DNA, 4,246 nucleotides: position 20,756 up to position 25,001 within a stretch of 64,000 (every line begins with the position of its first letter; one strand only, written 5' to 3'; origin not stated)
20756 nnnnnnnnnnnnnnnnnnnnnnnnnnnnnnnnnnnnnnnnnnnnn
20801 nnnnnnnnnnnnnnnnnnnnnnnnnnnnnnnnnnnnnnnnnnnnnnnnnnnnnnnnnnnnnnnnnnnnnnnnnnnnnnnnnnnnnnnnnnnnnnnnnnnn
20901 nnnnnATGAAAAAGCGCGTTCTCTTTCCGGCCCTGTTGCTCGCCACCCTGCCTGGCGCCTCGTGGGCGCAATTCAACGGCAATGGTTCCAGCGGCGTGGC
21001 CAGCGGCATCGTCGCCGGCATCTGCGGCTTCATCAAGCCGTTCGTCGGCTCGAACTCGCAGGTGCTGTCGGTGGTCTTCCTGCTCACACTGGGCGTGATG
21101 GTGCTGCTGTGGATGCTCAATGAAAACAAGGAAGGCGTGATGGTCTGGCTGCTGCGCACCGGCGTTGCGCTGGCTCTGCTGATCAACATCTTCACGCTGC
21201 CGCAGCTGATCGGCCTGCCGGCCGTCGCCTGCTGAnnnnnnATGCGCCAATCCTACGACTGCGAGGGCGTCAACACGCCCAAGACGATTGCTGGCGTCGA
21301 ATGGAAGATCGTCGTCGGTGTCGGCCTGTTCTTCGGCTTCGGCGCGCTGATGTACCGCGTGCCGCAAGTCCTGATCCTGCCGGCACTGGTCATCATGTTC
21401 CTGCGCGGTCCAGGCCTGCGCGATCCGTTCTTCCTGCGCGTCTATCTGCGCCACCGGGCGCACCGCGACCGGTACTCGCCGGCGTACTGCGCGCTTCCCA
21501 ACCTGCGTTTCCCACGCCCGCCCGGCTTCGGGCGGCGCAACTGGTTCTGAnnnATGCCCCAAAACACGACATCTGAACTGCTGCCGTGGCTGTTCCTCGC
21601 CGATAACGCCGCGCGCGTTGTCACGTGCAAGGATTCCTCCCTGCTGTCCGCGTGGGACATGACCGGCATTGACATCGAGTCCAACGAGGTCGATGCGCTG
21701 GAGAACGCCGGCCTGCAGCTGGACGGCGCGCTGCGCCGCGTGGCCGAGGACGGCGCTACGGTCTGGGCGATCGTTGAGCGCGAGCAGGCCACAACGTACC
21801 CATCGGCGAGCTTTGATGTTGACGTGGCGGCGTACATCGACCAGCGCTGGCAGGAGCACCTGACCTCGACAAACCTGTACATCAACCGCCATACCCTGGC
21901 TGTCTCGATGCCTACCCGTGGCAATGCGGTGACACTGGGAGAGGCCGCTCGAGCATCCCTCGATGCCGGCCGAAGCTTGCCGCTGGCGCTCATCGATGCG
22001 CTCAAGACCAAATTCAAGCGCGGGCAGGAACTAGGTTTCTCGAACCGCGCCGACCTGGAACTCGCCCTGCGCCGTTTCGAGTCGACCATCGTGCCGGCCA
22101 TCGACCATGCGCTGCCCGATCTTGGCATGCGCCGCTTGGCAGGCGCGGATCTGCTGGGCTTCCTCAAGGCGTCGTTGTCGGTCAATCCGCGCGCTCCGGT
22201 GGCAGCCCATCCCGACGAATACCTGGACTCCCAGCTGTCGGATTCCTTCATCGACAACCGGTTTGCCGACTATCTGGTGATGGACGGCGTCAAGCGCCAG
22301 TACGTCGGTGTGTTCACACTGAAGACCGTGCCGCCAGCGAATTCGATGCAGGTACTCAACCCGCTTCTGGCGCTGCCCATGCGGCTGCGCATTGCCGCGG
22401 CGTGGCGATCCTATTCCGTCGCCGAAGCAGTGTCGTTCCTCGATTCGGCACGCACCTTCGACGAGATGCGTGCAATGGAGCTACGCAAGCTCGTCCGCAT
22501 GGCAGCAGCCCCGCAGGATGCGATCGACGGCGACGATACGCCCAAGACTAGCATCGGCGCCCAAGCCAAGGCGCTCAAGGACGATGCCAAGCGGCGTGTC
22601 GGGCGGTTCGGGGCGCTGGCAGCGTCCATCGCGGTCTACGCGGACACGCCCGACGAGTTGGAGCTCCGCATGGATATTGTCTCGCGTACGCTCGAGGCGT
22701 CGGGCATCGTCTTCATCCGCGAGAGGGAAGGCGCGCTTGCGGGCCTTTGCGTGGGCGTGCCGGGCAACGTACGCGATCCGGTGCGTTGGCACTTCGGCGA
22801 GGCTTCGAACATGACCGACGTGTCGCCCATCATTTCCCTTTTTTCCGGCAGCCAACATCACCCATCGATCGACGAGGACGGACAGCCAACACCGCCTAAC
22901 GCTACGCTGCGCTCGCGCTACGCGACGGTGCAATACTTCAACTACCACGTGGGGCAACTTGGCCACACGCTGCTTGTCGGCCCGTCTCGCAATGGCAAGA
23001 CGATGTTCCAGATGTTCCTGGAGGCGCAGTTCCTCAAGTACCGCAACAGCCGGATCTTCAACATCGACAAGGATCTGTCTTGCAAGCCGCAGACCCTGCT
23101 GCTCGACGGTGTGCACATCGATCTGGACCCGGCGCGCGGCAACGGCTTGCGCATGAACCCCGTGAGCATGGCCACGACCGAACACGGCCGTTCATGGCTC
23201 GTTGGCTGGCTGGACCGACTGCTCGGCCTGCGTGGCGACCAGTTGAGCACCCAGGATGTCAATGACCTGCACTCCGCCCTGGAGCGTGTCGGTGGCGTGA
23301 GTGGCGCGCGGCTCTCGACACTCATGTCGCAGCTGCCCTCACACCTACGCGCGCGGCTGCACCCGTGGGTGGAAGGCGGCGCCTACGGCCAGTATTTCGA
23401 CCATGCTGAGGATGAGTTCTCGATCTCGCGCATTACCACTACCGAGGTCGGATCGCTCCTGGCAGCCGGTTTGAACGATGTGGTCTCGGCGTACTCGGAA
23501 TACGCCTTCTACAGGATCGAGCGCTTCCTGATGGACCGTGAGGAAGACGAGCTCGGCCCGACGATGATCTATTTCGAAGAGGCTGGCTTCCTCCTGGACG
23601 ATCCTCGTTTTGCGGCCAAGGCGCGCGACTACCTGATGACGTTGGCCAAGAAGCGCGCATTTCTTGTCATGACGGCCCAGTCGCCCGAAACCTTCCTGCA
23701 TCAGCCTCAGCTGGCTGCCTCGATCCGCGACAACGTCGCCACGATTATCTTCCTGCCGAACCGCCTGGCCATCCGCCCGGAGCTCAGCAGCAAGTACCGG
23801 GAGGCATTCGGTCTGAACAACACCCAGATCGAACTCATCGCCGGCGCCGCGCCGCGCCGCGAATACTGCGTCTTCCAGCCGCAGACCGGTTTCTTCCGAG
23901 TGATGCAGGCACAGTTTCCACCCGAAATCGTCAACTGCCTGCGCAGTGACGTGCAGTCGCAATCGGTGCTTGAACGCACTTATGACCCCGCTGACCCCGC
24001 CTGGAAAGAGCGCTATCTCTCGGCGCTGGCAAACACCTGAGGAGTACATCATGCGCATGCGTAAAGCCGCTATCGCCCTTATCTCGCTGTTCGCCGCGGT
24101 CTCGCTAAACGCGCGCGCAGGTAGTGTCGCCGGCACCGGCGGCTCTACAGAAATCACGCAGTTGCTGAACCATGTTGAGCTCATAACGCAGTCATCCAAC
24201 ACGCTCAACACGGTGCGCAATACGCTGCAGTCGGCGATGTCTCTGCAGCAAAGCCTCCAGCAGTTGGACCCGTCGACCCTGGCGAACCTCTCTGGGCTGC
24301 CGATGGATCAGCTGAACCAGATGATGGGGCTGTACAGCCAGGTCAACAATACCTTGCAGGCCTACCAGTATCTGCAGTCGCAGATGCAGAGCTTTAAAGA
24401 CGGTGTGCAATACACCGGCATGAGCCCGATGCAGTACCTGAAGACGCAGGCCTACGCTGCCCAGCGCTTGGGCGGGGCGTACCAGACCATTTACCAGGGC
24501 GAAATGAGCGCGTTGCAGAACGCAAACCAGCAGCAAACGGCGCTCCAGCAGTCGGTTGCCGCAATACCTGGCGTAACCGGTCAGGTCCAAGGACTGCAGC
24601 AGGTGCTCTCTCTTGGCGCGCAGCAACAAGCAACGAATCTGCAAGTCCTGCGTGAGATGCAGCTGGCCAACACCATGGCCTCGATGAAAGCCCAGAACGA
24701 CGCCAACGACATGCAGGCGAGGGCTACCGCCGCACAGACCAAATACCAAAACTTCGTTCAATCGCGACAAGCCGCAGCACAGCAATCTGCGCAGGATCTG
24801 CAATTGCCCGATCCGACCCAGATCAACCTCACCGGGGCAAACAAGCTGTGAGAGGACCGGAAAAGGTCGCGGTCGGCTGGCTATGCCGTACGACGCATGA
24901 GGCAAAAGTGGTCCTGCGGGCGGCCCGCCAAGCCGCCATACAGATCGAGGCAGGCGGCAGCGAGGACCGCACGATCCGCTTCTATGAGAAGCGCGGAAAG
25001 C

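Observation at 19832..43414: Trb-type T4SS operon fused head-to-tail with a type IVb thin-pilus (PilL-N-O-P-Q-R-S-T-V-like) cluster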

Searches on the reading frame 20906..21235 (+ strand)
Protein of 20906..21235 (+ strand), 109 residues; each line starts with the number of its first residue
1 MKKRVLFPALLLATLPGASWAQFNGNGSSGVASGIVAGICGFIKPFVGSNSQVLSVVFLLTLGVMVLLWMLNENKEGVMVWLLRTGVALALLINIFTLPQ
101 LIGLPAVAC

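Call 3: search_protein_families(library=pfam, proteins=[window:20906-21235:+], max_evalue=0.01)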
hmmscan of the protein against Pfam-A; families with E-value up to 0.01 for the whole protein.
window:20906-21235:+ (109 aa): 0 families

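Call 15: search_protein_families(library=ncbifam, proteins=[window:20906-21235:+], max_evalue=0.01)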
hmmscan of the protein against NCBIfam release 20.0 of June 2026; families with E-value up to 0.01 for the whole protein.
window:20906-21235:+ (109 aa): 0 families

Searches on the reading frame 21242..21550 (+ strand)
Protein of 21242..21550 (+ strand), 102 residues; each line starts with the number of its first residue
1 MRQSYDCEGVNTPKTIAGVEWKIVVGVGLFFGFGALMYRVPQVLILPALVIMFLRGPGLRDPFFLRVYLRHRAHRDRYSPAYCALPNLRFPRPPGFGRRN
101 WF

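Call 3: search_protein_families(library=pfam, proteins=[window:21242-21550:+], max_evalue=0.01)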
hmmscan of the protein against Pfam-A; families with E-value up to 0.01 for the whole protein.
window:21242-21550:+ (102 aa): 0 families

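Call 15: search_protein_families(library=ncbifam, proteins=[window:21242-21550:+], max_evalue=0.01)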
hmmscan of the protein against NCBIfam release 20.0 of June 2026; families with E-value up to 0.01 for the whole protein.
window:21242-21550:+ (102 aa): 0 families

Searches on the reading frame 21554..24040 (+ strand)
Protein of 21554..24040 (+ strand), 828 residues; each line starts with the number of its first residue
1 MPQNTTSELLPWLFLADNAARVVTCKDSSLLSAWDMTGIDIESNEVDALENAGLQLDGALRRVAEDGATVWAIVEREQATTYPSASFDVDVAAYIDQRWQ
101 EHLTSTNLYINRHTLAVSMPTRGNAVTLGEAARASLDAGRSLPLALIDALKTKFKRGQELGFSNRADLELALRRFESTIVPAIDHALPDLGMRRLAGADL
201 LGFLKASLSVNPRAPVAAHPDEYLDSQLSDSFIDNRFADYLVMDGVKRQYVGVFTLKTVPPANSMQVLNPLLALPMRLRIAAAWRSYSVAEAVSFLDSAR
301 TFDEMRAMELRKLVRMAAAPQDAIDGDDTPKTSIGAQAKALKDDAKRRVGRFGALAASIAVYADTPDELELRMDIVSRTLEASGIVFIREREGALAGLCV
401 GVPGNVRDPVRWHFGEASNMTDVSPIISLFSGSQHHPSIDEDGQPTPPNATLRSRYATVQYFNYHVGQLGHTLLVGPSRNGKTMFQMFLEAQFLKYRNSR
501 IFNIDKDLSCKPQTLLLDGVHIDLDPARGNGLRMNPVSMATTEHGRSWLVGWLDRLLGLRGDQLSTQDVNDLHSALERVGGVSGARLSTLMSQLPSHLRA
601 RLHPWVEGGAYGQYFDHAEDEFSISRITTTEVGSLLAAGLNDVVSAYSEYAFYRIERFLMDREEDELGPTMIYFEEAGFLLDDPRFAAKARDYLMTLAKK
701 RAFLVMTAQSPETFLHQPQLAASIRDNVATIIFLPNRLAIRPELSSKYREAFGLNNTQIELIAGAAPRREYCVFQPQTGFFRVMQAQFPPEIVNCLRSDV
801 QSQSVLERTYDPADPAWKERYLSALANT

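Call 3: search_protein_families(library=pfam, proteins=[window:21554-24040:+], max_evalue=0.01)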
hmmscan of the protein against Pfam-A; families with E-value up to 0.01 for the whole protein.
window:21554-24040:+ (828 aa): 1 family
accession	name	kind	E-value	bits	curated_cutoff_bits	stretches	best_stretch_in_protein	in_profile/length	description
PF03135.19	CagE_TrbE_VirB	-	0.0012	19.3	21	0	342-394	135-187/204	CagE, TrbE, VirB family, component of type IV transporter system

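Call 15: search_protein_families(library=ncbifam, proteins=[window:21554-24040:+], max_evalue=0.01)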
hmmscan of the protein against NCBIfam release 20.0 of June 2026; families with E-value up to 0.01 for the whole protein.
window:21554-24040:+ (828 aa): 7 families
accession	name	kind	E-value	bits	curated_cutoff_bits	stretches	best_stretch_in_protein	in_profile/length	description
TIGR00929.1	VirB4_CagE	subfamily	8.1e-89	298.8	643.1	1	8-777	10-738/792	VirB4 family type IV secretion/conjugal transfer ATPase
NF010447.0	PRK13873.1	equivalog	3.2e-75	253.6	1020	1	6-779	14-745/815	conjugal transfer protein TrbE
NF010404.0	PRK13830.1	subfamily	3e-53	180.8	810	1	7-778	15-760/818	conjugal transfer protein TrbE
NF010466.0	PRK13891.1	subfamily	1.1e-45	156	1322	1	21-773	56-790/852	conjugal transfer protein TrbE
NF010473.0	PRK13898.1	equivalog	3.2e-43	147.8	1050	1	23-772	36-741/801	type IV secretion system ATPase VirB4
NF010427.0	PRK13853.1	equivalog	2.5e-30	105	957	2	323-741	288-699/789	type IV secretion system protein VirB4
NF045971.1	conju_CD1110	equivalog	0.00065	18.1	325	1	239-386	202-343/752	VirB4-like conjugal transfer ATPase, CD1110 family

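Call 56: search_dna_similar(query=window:21554-24040:+, collection=plasmids, mode=protein, max_rows=25)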
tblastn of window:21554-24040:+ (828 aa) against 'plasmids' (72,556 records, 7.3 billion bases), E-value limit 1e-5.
The search stops at 5000 records and this limit was reached: more records match than are counted here, and every count below describes the 5000 best-scoring records only.
Records with a match: at least 5000; places in all: 5151; records where one place covers at least 80% of the query: 1166.
Best place of each record, by identity: <60% 5000.
By first word of the organism name: Escherichia 1022; Klebsiella 606; Agrobacterium 303; Rhizobium 303; Salmonella 294; Campylobacter 283; Enterobacter 196; Xanthomonas 149; Sinorhizobium 147; Citrobacter 137; and 215 more.
By predicted mobility (MOB-suite, as given by PLSDB): conjugative 3909; non-mobilizable 675; mobilizable 416.
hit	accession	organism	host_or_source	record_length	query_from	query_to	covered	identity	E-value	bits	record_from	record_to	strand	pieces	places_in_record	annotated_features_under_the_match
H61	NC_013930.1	Thioalkalivibrio sp. K90mix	-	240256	7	821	98%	32.1%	6e-94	331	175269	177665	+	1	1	type IV secretory pathway VirB4 components-like protein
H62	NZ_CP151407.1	Azonexus hydrophilus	metagenomic assembly,groundwater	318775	8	825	99%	30.3%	3e-98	343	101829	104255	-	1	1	hypothetical protein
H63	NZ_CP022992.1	Paraburkholderia aromaticivorans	-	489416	7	826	99%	29.6%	1e-89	318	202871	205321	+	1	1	type IV secretion system protein VirB4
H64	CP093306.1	Ralstonia insidiosa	-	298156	7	826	99%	29.3%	2e-84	303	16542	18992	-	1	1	VirB4 family type IV secretion system protein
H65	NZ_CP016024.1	Ralstonia insidiosa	cell culture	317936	7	826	99%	29.3%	2e-84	303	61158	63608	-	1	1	VirB4 family type IV secretion system protein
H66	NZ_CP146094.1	Ralstonia sp. RRA.1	pure culture,Cupriavidus necator ...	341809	7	826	99%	29.3%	2e-84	303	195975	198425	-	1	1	VirB4 family type IV secretion system protein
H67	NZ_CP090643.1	Burkholderia contaminans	sheep,milk,milk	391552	8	826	99%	29.4%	2e-68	255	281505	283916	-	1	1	VirB4 family type IV secretion system protein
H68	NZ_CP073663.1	Burkholderia contaminans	Homo sapiens,blood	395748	8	826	99%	29.4%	2e-68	255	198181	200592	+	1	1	VirB4 family type IV secretion system protein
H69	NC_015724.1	Cupriavidus necator N-1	soil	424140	8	822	98%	29.4%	4e-74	272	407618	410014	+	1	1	VirB4 family type IV secretion system protein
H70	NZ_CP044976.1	Hydrogenophaga sp. PBL-H3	-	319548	7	827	99%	29.0%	1e-84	303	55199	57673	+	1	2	type IV secretion system protein VirB4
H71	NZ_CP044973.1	Hydrogenophaga sp. PBL-H3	-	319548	7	827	99%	29.0%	1e-84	303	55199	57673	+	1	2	type IV secretion system protein VirB4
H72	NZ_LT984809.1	Cupriavidus taiwanensis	-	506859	8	825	98%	29.2%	8e-68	285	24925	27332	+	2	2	none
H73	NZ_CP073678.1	Cupriavidus sp. KK10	Isolate,A bacterial consortium from ...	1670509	8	822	98%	29.0%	2e-71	264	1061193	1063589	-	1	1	none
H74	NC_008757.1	Polaromonas naphthalenivorans CJ2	-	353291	3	823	99%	28.8%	4e-69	257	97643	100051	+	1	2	conjugal transfer protein TraC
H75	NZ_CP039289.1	Cupriavidus necator H16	single cell,sludge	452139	7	825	99%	28.8%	7e-76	277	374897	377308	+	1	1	VirB4 family type IV secretion system protein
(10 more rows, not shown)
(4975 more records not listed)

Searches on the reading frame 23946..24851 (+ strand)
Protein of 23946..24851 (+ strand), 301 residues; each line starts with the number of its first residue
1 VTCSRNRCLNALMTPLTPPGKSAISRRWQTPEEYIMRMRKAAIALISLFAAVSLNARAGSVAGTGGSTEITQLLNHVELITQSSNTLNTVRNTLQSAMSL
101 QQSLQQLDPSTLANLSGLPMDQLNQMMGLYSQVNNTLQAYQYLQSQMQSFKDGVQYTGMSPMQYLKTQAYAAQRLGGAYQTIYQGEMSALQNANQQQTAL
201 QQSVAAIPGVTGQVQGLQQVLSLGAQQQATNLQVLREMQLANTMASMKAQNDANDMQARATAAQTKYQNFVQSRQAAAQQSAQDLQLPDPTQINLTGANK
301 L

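Call 3: search_protein_families(library=pfam, proteins=[window:23946-24851:+], max_evalue=0.01)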
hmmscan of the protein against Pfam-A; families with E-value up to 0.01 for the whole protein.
window:23946-24851:+ (301 aa): 0 families

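Call 15: search_protein_families(library=ncbifam, proteins=[window:24051-24851:+], max_evalue=0.01)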
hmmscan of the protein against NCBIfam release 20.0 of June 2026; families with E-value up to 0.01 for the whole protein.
window:24051-24851:+ (266 aa): 0 families
